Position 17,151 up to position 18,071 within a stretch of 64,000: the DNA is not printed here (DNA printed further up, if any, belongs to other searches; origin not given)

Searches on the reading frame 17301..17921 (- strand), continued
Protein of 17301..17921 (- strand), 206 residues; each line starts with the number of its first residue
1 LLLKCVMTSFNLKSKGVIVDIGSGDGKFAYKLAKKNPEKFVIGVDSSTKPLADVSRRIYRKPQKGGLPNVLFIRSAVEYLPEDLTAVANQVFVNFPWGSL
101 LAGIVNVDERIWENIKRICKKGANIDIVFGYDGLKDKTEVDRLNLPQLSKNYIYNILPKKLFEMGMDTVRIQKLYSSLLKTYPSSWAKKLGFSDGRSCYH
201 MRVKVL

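Call 10: find_homologous_proteins(query=window:17301-17903:-)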
Query window:17301-17903:- (200 aa): 140 proteins with E <= 0.001 among 301 candidates; the best 120 are listed.
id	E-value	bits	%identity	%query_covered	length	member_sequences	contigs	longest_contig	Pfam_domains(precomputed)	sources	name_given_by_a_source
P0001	5.3e-129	446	100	100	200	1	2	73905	PF13847.13,PF13649.13,PF02390.24,PF24675.2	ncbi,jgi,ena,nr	ncbi:MAG: methyltransferase domain-containing protein [Patescibacteria group bacterium]|nr:methyltra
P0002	4.8e-81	290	66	96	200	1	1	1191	PF13847.13,PF13649.13,PF02390.24,PF24675.2,PF08241.19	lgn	-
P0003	3.6e-66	241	53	100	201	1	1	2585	PF13847.13,PF13649.13,PF02390.24,PF24675.2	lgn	-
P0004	4.8e-60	221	53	95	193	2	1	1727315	PF02390.24,PF24675.2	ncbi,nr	ncbi:MAG: hypothetical protein JSW16_03540 [Dehalococcoidales bacterium]|nr:MAG: hypothetical protei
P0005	9.7e-60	220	51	96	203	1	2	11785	PF13847.13,PF13649.13,PF02390.24,PF24675.2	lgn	-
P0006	9.6e-59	217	53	95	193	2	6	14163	PF02390.24,PF24675.2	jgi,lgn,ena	-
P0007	1.6e-58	216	53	95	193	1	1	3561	PF13847.13,PF13649.13,PF02390.24,PF24675.2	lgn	-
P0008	6.6e-58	214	48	96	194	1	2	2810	PF13847.13,PF02390.24,PF24675.2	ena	-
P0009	2.1e-57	212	49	95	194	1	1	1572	PF13847.13,PF13649.13,PF02390.24,PF24675.2,PF08241.19,PF08242.19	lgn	-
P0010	5.2e-57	211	51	96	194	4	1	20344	PF13847.13,PF13649.13,PF02390.24,PF24675.2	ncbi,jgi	-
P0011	5.7e-56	208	49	93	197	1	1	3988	PF13847.13,PF13649.13,PF02390.24,PF24675.2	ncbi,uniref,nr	ncbi:methyltransferase domain-containing protein [candidate division WWE3 bacterium]|uniref:Methyltr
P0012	1.2e-55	207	49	95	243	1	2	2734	PF13847.13,PF13649.13,PF02390.24,PF24675.2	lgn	-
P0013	1.8e-55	206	47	95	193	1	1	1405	PF13649.13,PF02390.24,PF24675.2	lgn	-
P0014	2.3e-55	206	50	94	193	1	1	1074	PF13847.13,PF02390.24,PF24675.2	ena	-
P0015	2.5e-55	206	52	95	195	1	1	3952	PF13847.13,PF13649.13,PF02390.24,PF24675.2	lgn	-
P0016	2.9e-55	206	49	96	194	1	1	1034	PF13847.13,PF02390.24,PF24675.2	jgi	jgi:16S rRNA (adenine(1408)-N(1))-methyltransferase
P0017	5.5e-55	205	50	94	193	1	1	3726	PF13847.13,PF02390.24,PF24675.2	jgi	jgi:16S rRNA (adenine(1408)-N(1))-methyltransferase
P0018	9.3e-55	204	50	96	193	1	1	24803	PF13847.13,PF13649.13,PF02390.24,PF24675.2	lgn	-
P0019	1.6e-54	203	46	95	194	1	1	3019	PF13847.13,PF13649.13,PF02390.24,PF24675.2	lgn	-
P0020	1.4e-53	200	48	95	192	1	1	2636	PF13847.13,PF13649.13,PF02390.24,PF24675.2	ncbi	-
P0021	4.1e-53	198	47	95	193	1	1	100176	PF13847.13,PF13649.13,PF02390.24,PF24675.2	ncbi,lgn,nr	ncbi:MAG: hypothetical protein JW712_04070 [Dehalococcoidales bacterium]|nr:hypothetical protein [De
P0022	1.8e-52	196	47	94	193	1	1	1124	PF13847.13,PF02390.24,PF24675.2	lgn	-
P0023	2.5e-52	196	47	95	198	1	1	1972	PF13847.13,PF13649.13,PF02390.24,PF24675.2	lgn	-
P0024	4.0e-52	195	48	94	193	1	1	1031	PF13847.13,PF02390.24,PF24675.2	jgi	jgi:hypothetical protein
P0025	6.7e-52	195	47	96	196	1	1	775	PF13847.13,PF13649.13,PF02390.24,PF24675.2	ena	-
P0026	1.4e-50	190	45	95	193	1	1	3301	PF13847.13,PF13649.13,PF02390.24,PF24675.2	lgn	-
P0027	9.7e-50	187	47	96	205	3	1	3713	PF13847.13,PF13649.13,PF02390.24,PF24675.2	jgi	-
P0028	1.9e-49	187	47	96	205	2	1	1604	PF13847.13,PF13649.13,PF02390.24,PF24675.2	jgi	-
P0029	2.0e-49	186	43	95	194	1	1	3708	PF13847.13,PF02390.24,PF24675.2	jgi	jgi:hypothetical protein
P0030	2.4e-49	186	45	96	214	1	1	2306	PF13847.13,PF13649.13,PF02390.24,PF24675.2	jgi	jgi:16S rRNA (adenine(1408)-N(1))-methyltransferase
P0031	2.4e-49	186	45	96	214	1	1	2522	PF13847.13,PF13649.13,PF02390.24,PF24675.2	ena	-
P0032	1.3e-48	184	48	95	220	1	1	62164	PF13847.13,PF13649.13,PF02390.24,PF24675.2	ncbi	-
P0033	4.1e-48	182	45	97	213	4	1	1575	PF13847.13,PF13649.13,PF02390.24,PF24675.2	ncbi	-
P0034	8.0e-48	181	45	94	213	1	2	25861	PF13847.13,PF13649.13,PF02390.24,PF24675.2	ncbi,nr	ncbi:MAG: methyltransferase domain-containing protein [Acidobacteriota bacterium]|nr:methyltransfera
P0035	3.4e-47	179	44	98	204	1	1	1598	PF13847.13,PF13649.13,PF02390.24,PF24675.2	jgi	jgi:16S rRNA (adenine(1408)-N(1))-methyltransferase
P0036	3.8e-47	179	48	88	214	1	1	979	PF13847.13,PF13649.13,PF02390.24,PF24675.2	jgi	jgi:16S rRNA (adenine(1408)-N(1))-methyltransferase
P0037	4.2e-47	179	43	99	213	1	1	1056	PF13847.13,PF13649.13,PF02390.24,PF24675.2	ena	-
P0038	4.7e-47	179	45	94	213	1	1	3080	PF13847.13,PF13649.13,PF02390.24,PF24675.2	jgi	jgi:16S rRNA (adenine(1408)-N(1))-methyltransferase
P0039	4.8e-47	179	43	97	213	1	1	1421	PF13847.13,PF13649.13,PF02390.24,PF24675.2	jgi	jgi:16S rRNA (adenine(1408)-N(1))-methyltransferase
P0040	5.4e-47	179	45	94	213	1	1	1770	PF13847.13,PF13649.13,PF02390.24,PF24675.2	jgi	-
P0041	5.6e-47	178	44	99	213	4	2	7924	PF13847.13,PF13649.13,PF02390.24,PF24675.2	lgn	-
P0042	8.0e-47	178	44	100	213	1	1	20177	PF13847.13,PF13649.13,PF02390.24,PF24675.2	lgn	-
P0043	9.8e-47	178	43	96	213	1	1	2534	PF13847.13,PF13649.13,PF02390.24,PF24675.2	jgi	jgi:16S rRNA (adenine(1408)-N(1))-methyltransferase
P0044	1.3e-46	177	43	95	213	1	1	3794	PF13847.13,PF13649.13,PF02390.24,PF24675.2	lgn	-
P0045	1.3e-46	177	45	94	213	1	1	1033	PF13847.13,PF13649.13,PF02390.24,PF24675.2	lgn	-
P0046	1.6e-46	177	48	92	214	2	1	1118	PF13847.13,PF13649.13,PF02390.24,PF24675.2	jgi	jgi:16S rRNA (adenine(1408)-N(1))-methyltransferase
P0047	2.0e-46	177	45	100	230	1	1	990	PF13847.13,PF13649.13,PF02390.24,PF24675.2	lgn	-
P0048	4.2e-46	176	43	96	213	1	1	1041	PF13847.13,PF13649.13,PF02390.24,PF24675.2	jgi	jgi:16S rRNA (adenine(1408)-N(1))-methyltransferase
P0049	4.3e-46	176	45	94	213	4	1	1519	PF13847.13,PF13649.13,PF02390.24,PF24675.2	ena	-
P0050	5.2e-46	175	46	94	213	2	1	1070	PF13847.13,PF13649.13,PF02390.24,PF24675.2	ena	-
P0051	6.6e-46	175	43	96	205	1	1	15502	PF13847.13,PF13649.13,PF02390.24,PF24675.2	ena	-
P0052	9.6e-46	174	47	88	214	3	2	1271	PF13847.13,PF13649.13,PF02390.24,PF24675.2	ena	-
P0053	1.3e-45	174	42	98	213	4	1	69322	PF13847.13,PF13649.13,PF02390.24,PF24675.2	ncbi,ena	ncbi:MAG TPA: class I SAM-dependent methyltransferase [Pyrinomonadaceae bacterium]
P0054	1.4e-45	174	44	94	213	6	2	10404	PF13847.13,PF13489.13,PF13649.13,PF02390.24,PF24675.2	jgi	jgi:16S rRNA (adenine(1408)-N(1))-methyltransferase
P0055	1.4e-45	174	44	92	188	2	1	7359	PF13847.13,PF13649.13,PF02390.24,PF24675.2,PF08241.19,PF08242.19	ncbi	ncbi:MAG TPA: class I SAM-dependent methyltransferase [Pyrinomonadaceae bacterium]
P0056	3.7e-45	173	44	94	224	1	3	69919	PF13847.13,PF13649.13,PF02390.24,PF24675.2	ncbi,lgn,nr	ncbi:MAG: class I SAM-dependent methyltransferase [Acidobacteriota bacterium]|nr:class I SAM-depende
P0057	4.3e-45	172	43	92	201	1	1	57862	PF13847.13,PF13649.13,PF02390.24,PF24675.2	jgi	jgi:16S rRNA (adenine(1408)-N(1))-methyltransferase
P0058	4.6e-45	172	44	89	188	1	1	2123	PF13847.13,PF13649.13,PF02390.24,PF24675.2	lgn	-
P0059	4.8e-45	172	43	94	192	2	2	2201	PF13847.13,PF13649.13,PF02390.24,PF24675.2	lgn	-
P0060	5.7e-45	172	45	94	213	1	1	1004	PF13847.13,PF13649.13,PF02390.24,PF24675.2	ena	-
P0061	5.8e-45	172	46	92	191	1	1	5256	PF13847.13,PF13649.13,PF02390.24,PF24675.2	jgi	jgi:16S rRNA (adenine(1408)-N(1))-methyltransferase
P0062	9.6e-45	171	41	96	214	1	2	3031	PF13847.13,PF13649.13,PF02390.24,PF24675.2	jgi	jgi:16S rRNA (adenine(1408)-N(1))-methyltransferase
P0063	1.1e-44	171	42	94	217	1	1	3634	PF13847.13,PF13649.13,PF02390.24,PF24675.2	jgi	jgi:16S rRNA (adenine(1408)-N(1))-methyltransferase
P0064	1.6e-44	170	43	95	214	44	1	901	PF13847.13,PF13649.13,PF02390.24,PF24675.2,PF08242.19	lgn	-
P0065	1.9e-44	170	45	95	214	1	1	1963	PF13847.13,PF13649.13,PF02390.24,PF24675.2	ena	-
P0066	2.4e-44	170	54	71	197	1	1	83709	PF13847.13,PF13649.13,PF02390.24,PF24675.2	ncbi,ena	-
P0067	2.5e-44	170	43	94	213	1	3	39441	PF13847.13,PF13649.13,PF02390.24,PF24675.2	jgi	jgi:16S rRNA (adenine(1408)-N(1))-methyltransferase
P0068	2.6e-44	170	41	94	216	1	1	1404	PF13847.13,PF13649.13,PF02390.24,PF24675.2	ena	-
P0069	6.0e-44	169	44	89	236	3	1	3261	PF13847.13,PF13649.13,PF02390.24,PF24675.2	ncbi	-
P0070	8.1e-44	168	42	94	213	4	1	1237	PF13847.13,PF13649.13,PF02390.24,PF24675.2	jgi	-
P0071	8.9e-44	168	40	98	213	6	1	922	PF13847.13,PF13649.13,PF02390.24,PF24675.2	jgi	-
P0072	9.1e-44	168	42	96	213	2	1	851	PF13847.13,PF13649.13,PF02390.24,PF24675.2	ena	-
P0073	2.2e-43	167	46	88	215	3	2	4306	PF13847.13,PF13649.13,PF02390.24,PF24675.2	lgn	-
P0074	2.4e-43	167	43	93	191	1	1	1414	PF13847.13,PF13649.13,PF02390.24,PF24675.2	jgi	jgi:16S rRNA (adenine(1408)-N(1))-methyltransferase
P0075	6.1e-43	165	41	94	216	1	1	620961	PF13847.13,PF13649.13,PF02390.24,PF24675.2,PF08242.19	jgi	jgi:16S rRNA (adenine(1408)-N(1))-methyltransferase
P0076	7.4e-43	165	41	94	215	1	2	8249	PF13847.13,PF13649.13,PF02390.24,PF24675.2,PF08242.19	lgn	-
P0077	1.6e-42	164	41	94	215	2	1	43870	PF13847.13,PF13649.13,PF02390.24,PF24675.2,PF08242.19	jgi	jgi:16S rRNA (adenine(1408)-N(1))-methyltransferase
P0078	2.6e-42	163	44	90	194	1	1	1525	PF13847.13,PF13649.13,PF02390.24,PF24675.2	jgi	jgi:16S rRNA (adenine(1408)-N(1))-methyltransferase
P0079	2.8e-42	163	43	93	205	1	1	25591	PF13847.13,PF13649.13,PF02390.24,PF24675.2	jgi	jgi:16S rRNA (adenine(1408)-N(1))-methyltransferase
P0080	5.4e-42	162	43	94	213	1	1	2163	PF13847.13,PF13649.13,PF02390.24,PF24675.2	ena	-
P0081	2.0e-41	160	41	96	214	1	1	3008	PF13847.13,PF13649.13,PF02390.24,PF24675.2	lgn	-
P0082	3.2e-41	160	40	97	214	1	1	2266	PF13847.13,PF13649.13,PF02390.24,PF24675.2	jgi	jgi:16S rRNA (adenine(1408)-N(1))-methyltransferase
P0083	3.6e-41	160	40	95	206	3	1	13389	PF13847.13,PF13649.13,PF02390.24,PF24675.2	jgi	-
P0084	1.3e-40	158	41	93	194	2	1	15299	PF13847.13,PF13649.13,PF02390.24,PF24675.2,PF08241.19,PF08242.19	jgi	jgi:16S rRNA (adenine(1408)-N(1))-methyltransferase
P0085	1.5e-40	157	42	93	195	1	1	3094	PF24675.2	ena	-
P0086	2.6e-40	157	41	96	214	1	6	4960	PF13847.13,PF13649.13,PF02390.24,PF24675.2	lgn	-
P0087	6.2e-40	155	50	69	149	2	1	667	PF13847.13,PF13649.13,PF02390.24,PF24675.2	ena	-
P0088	6.8e-40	155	39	95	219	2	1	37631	PF02390.24,PF24675.2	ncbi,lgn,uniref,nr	ncbi:16S rRNA (adenine(1408)-N(1))-methyltransferase [Anaerobacterium chartisolvens]|uniref:16S rRNA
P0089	9.1e-40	155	43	93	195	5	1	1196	PF13847.13,PF13649.13,PF02390.24,PF24675.2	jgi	-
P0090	1.2e-39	155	40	98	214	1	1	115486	PF13847.13,PF13649.13,PF02390.24,PF24675.2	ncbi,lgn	-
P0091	2.0e-39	154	40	93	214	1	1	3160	PF13847.13,PF13649.13,PF02390.24,PF24675.2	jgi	jgi:16S rRNA (adenine(1408)-N(1))-methyltransferase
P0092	2.0e-39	154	39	98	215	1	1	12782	PF13847.13,PF13649.13,PF02390.24,PF24675.2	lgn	-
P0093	4.3e-39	153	39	95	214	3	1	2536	PF13847.13,PF13649.13,PF02390.24,PF24675.2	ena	-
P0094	5.0e-39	153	40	91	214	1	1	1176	PF13847.13,PF13649.13,PF02390.24,PF24675.2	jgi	jgi:16S rRNA (adenine(1408)-N(1))-methyltransferase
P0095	5.4e-39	152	38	92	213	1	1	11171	PF13847.13,PF13649.13,PF02390.24,PF24675.2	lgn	-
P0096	5.9e-39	152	42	92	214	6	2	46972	PF13847.13,PF13649.13,PF02390.24,PF24675.2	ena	-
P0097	8.4e-39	152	38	93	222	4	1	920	PF13847.13,PF13649.13,PF02390.24,PF24675.2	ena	-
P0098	9.3e-39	152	39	96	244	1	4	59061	PF13847.13,PF13649.13,PF02390.24,PF24675.2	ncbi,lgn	-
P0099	2.3e-38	150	40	93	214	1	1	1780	PF13847.13,PF13649.13,PF02390.24,PF24675.2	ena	-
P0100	2.4e-38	150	37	95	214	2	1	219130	PF13847.13,PF13649.13,PF02390.24,PF24675.2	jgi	jgi:16S rRNA (adenine(1408)-N(1))-methyltransferase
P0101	3.7e-38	150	40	92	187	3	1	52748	PF24675.2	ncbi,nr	ncbi:MAG: class I SAM-dependent methyltransferase [Proteobacteria bacterium]|nr:class I SAM-dependen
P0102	5.8e-38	149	39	98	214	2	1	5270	PF13847.13,PF13649.13,PF02390.24,PF24675.2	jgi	jgi:16S rRNA (adenine(1408)-N(1))-methyltransferase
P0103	1.1e-37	148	40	97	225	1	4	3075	PF13847.13,PF13649.13,PF02390.24,PF24675.2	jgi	jgi:16S rRNA (adenine(1408)-N(1))-methyltransferase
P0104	6.8e-37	146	50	66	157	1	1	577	PF13847.13,PF13649.13,PF02390.24,PF24675.2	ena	-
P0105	6.8e-37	146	52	63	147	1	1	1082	PF13847.13,PF13649.13,PF02390.24,PF24675.2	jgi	jgi:16S rRNA (adenine(1408)-N(1))-methyltransferase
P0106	7.6e-37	145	37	96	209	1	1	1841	PF13847.13,PF13649.13,PF02390.24,PF24675.2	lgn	-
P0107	8.0e-37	145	41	90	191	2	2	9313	PF13847.13,PF13649.13,PF02390.24,PF24675.2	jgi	jgi:16S rRNA (adenine(1408)-N(1))-methyltransferase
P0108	9.7e-37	145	46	75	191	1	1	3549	PF13847.13,PF13649.13,PF02390.24,PF24675.2,PF08242.19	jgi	jgi:16S rRNA (adenine(1408)-N(1))-methyltransferase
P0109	1.4e-36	145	40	88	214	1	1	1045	PF13847.13,PF13649.13,PF02390.24,PF24675.2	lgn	-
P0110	2.1e-36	144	39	91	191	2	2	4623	PF13847.13,PF13649.13,PF02390.24,PF24675.2,PF08241.19,PF08242.19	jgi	jgi:16S rRNA (adenine(1408)-N(1))-methyltransferase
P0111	2.7e-36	144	39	95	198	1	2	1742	PF13847.13,PF13649.13,PF02390.24,PF24675.2,PF08242.19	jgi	jgi:16S rRNA (adenine(1408)-N(1))-methyltransferase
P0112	1.3e-35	141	40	87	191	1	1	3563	PF13847.13,PF13649.13,PF02390.24,PF24675.2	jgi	jgi:16S rRNA (adenine(1408)-N(1))-methyltransferase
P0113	3.4e-35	140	39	95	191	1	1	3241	PF13847.13,PF13649.13,PF02390.24,PF24675.2,PF08242.19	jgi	jgi:16S rRNA (adenine(1408)-N(1))-methyltransferase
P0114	5.5e-35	139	38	91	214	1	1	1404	PF13847.13,PF13649.13,PF02390.24,PF24675.2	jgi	jgi:16S rRNA (adenine(1408)-N(1))-methyltransferase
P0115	7.0e-35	139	39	95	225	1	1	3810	PF13847.13,PF13649.13,PF02390.24,PF24675.2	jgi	jgi:16S rRNA (adenine(1408)-N(1))-methyltransferase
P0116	9.3e-35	139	39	93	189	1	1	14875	PF13847.13,PF24675.2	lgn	-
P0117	1.9e-34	138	37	95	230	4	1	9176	PF13649.13,PF02390.24,PF24675.2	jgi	-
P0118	1.2e-33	135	53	59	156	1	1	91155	PF13847.13,PF13649.13,PF02390.24,PF24675.2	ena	-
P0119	1.4e-32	131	39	94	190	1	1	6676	PF13847.13,PF13649.13,PF02390.24,PF24675.2,PF08241.19,PF08242.19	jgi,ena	-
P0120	4.0e-32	130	38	97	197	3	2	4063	PF13847.13,PF13649.13,PF02390.24,PF24675.2,PF08241.19,PF08242.19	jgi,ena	-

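Call 16: search_solved_structures(query=P0088, max_evalue=1e-10, show_alignments=5)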
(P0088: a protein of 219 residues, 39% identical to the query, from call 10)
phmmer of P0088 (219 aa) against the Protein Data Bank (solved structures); distinct sequences matched with E-value up to 1e-10: 10.
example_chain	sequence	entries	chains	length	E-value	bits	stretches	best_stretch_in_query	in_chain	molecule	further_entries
3mte_A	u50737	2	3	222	3.1e-51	177.2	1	3-218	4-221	16S rRNA methylase | 16S rRNA (adenine(1408)-N(1))-methyltransferase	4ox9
3p2e_A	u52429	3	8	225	5.4e-51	176.4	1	5-218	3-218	16S rRNA methylase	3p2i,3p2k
3pb3_A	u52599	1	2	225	1.4e-50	175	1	5-218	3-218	16S rRNA methylase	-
7jlz_A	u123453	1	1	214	3.9e-42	147.4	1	5-212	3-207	16S rRNA methylase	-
4rwz_A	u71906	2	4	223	1.5e-35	126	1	11-211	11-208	Putative rRNA methyltransferase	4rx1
7ehf_A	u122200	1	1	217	3.3e-35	124.8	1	22-212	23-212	16S rRNA methyltransferase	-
5bw5_A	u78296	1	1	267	2.2e-33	118.8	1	2-214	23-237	16S rRNA (adenine(1408)-N(1))-methyltransferase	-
4x1o_A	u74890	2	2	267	6e-33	117.4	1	2-214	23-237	16S rRNA (adenine(1408)-N(1))-methyltransferase | Uncharacterized protein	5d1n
5bw4_A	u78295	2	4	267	5.4e-31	111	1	2-214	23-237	16S rRNA (adenine(1408)-N(1))-methyltransferase | Uncharacterized protein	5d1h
3mq2_A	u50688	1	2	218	4.7e-29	104.7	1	4-207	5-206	16S rRNA methyltransferase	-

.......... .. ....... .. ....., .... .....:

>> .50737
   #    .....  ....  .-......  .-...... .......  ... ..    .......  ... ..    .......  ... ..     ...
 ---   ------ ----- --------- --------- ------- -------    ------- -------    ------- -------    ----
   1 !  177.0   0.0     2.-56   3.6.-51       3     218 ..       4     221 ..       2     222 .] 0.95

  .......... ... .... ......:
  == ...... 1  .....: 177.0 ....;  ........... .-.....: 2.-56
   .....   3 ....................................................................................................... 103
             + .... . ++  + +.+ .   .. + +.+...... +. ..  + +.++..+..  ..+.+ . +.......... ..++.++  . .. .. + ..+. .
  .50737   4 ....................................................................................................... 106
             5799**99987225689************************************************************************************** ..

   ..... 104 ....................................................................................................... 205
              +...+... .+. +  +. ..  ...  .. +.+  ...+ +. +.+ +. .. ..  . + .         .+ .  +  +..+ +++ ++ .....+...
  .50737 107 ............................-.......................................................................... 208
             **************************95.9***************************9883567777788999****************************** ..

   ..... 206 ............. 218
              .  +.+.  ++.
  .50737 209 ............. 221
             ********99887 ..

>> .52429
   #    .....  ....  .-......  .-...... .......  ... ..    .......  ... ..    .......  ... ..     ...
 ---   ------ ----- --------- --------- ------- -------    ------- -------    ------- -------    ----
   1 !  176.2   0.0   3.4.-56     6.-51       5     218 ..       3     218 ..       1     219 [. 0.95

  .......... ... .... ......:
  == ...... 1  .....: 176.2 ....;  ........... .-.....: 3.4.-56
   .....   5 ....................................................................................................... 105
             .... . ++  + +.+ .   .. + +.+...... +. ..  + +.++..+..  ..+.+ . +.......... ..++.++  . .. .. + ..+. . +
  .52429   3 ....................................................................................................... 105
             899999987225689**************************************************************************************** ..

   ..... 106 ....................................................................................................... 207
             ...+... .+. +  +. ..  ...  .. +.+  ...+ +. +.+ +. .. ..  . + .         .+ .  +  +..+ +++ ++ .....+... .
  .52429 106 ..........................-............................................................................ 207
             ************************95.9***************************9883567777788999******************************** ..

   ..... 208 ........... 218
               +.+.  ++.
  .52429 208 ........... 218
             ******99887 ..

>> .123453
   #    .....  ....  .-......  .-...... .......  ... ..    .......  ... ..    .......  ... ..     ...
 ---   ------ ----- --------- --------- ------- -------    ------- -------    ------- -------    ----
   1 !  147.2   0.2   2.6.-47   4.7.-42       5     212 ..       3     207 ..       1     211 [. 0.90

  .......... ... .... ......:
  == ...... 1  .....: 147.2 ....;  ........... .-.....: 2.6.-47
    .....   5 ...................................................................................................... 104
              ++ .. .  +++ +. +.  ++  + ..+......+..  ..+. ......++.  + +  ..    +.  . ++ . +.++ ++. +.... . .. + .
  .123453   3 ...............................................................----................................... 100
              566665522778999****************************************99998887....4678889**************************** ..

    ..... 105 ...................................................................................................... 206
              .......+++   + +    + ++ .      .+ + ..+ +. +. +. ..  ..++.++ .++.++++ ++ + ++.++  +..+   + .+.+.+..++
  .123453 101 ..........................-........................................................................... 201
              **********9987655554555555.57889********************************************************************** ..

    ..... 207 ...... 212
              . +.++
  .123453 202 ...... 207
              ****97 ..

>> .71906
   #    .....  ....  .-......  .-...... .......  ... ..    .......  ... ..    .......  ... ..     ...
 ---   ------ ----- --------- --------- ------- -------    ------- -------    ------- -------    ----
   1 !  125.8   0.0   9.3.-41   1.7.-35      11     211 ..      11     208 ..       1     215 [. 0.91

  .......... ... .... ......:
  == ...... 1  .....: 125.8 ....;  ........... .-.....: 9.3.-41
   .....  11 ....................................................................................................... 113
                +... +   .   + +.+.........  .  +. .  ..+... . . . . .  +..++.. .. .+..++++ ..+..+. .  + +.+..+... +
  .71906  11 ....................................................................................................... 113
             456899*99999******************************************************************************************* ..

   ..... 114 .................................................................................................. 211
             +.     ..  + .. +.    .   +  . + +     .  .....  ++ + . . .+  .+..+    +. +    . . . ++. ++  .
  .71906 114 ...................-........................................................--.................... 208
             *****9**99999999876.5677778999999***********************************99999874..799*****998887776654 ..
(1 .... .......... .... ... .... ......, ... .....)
